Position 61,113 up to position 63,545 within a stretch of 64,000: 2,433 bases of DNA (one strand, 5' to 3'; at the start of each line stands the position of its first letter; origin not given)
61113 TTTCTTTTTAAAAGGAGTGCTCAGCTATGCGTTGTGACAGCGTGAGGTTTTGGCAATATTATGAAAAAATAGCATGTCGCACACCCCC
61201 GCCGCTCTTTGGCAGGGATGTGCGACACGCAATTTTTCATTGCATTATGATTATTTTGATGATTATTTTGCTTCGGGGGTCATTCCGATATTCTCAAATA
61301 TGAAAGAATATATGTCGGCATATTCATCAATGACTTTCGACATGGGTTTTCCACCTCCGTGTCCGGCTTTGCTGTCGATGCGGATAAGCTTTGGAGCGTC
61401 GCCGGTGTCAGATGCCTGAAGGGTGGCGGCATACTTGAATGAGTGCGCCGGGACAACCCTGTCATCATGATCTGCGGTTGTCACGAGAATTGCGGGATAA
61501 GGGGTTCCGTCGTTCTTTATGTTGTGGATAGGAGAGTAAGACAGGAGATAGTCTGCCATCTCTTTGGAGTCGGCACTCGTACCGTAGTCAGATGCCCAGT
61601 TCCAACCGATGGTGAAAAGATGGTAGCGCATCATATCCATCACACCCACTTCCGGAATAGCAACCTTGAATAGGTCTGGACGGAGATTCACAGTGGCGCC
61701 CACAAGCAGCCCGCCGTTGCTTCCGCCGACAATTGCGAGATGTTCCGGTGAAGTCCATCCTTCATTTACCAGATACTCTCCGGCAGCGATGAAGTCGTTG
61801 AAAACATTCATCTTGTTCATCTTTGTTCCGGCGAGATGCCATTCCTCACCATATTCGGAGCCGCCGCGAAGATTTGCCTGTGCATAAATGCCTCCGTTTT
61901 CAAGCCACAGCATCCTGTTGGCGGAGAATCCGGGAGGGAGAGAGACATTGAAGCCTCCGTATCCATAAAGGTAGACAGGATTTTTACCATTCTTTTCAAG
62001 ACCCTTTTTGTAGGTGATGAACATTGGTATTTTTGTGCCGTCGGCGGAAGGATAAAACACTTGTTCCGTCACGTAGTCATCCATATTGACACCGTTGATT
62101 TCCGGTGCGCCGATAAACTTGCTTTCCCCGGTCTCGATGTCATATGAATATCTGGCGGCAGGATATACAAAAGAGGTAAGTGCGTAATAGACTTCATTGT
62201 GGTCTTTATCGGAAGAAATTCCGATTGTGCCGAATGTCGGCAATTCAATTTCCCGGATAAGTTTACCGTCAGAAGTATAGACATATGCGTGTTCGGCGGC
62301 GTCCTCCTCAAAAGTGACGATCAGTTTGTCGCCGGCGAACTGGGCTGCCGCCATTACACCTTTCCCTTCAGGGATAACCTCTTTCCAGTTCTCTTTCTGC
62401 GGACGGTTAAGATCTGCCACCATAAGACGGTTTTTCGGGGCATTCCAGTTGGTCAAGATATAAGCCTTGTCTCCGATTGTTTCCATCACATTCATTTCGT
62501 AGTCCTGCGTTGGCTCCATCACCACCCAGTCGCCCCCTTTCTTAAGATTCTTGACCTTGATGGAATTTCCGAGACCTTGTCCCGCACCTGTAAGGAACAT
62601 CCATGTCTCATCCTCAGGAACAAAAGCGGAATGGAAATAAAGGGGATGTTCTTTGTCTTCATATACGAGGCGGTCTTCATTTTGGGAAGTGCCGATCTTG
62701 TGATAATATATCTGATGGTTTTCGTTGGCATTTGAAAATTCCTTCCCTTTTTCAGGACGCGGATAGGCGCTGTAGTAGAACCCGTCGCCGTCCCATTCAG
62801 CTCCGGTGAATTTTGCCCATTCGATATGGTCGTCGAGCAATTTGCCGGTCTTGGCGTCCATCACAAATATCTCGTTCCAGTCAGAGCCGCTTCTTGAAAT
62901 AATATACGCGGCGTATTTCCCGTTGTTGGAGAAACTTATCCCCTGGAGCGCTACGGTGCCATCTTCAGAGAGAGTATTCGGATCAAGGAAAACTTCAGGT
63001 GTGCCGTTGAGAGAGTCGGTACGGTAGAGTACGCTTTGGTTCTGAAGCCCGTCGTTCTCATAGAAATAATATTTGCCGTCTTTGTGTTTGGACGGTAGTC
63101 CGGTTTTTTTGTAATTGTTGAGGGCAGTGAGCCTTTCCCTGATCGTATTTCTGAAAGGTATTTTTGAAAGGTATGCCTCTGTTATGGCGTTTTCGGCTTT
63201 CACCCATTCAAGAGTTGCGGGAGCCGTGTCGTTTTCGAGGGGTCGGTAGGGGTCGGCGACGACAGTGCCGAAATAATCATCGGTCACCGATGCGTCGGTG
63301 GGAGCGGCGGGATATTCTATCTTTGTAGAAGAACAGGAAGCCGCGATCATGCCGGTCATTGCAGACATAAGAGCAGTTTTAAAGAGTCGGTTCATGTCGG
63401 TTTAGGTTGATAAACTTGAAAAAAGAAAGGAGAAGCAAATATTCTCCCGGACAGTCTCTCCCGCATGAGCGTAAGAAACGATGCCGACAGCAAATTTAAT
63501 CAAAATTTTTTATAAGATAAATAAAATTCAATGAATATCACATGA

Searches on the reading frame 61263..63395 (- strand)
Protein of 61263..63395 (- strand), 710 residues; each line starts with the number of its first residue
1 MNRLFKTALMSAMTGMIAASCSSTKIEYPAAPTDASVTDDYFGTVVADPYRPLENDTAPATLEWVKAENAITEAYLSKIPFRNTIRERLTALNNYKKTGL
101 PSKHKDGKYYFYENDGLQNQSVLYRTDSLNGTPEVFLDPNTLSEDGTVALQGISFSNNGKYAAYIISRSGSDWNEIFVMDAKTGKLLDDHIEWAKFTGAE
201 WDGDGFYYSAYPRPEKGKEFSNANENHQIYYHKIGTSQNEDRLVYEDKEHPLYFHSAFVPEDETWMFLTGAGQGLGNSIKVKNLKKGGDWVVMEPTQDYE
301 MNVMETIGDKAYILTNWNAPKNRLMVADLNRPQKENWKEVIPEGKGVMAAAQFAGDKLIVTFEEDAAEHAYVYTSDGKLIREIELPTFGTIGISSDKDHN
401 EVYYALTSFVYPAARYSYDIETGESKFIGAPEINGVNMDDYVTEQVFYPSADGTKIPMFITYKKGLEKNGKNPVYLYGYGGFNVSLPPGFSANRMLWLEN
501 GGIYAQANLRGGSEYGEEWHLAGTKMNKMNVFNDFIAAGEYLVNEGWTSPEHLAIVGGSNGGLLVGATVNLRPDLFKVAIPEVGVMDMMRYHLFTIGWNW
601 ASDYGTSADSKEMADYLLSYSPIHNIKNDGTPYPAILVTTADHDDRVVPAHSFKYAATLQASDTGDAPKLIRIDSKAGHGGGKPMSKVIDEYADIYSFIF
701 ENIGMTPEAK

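Call 7: search_protein_families(library=pfam, proteins=[window:61263-63395:-])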
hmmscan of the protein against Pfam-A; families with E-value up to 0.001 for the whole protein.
window:61263-63395:- (710 aa): 2 families
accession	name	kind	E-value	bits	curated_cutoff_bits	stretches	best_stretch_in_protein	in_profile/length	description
PF02897.21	Peptidase_S9_N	-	4.3e-107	358.9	24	1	29-427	1-410/414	Prolyl oligopeptidase, N-terminal beta-propeller domain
PF00326.27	Peptidase_S9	-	2.3e-62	210.7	22.6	1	489-705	2-212/213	Prolyl oligopeptidase family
